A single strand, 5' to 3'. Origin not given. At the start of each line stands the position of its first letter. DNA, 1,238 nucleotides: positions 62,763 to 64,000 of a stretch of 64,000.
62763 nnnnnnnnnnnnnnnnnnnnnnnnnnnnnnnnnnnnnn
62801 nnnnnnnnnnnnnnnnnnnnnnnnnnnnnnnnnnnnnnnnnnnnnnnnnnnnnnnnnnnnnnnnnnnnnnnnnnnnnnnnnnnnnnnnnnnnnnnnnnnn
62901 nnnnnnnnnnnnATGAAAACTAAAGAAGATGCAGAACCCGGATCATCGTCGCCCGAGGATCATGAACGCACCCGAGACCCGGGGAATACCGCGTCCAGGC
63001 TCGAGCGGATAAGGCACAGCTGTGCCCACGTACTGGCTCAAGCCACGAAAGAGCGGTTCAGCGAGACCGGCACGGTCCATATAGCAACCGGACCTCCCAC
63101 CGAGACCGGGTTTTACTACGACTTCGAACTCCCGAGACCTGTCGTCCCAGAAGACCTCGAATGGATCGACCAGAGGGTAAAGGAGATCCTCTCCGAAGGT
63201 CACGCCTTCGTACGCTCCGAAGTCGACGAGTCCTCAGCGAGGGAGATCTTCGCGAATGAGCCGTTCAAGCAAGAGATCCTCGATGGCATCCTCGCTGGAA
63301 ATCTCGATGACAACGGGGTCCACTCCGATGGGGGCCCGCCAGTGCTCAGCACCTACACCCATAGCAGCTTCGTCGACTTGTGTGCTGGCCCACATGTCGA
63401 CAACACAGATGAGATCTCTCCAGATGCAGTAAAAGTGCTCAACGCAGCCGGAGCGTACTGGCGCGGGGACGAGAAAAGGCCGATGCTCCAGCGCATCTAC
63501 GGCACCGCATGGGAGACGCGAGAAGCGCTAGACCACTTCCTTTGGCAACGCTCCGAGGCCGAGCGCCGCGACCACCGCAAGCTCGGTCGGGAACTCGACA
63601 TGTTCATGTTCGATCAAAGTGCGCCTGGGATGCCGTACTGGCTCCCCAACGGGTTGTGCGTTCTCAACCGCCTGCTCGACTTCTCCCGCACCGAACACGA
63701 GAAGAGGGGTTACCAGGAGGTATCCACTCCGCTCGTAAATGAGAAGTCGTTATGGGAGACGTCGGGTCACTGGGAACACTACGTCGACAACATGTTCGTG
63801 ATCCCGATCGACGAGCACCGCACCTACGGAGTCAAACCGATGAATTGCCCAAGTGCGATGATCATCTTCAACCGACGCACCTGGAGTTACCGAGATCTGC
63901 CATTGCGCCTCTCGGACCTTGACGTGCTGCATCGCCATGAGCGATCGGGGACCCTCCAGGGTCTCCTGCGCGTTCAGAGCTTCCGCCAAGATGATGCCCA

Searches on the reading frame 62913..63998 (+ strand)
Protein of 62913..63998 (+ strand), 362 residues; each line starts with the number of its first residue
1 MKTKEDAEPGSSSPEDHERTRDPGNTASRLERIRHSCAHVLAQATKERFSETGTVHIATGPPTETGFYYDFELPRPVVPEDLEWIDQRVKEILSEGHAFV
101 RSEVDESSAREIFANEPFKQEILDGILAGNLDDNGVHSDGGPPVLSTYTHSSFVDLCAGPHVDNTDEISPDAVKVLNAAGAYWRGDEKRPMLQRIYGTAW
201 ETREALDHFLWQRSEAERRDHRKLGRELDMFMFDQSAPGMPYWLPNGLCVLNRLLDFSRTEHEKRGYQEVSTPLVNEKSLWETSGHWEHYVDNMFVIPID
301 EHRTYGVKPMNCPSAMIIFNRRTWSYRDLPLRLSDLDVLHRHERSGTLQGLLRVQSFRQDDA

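Call 79: search_protein_families(library=ncbifam, proteins=[window:62913-63998:+], max_evalue=1e-10)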
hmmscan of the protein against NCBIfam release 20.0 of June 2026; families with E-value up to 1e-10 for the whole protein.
window:62913-63998:+ (362 aa): 4 families
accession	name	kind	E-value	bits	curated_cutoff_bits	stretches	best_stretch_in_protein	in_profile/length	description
TIGR00418.1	thrS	equivalog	5e-93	312.9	383.65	1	34-362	1-315/565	threonine--tRNA ligase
NF006625.0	PRK09194.1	equivalog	1.2e-15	57.4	558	1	232-362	31-160/559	proline--tRNA ligase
NF008979.1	PRK12325.1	exception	1.3e-15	57.3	550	1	230-361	29-159/437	proline--tRNA ligase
TIGR00409.1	proS_fam_II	equivalog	6.4e-13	48.4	306.7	1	232-359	31-157/568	proline--tRNA ligase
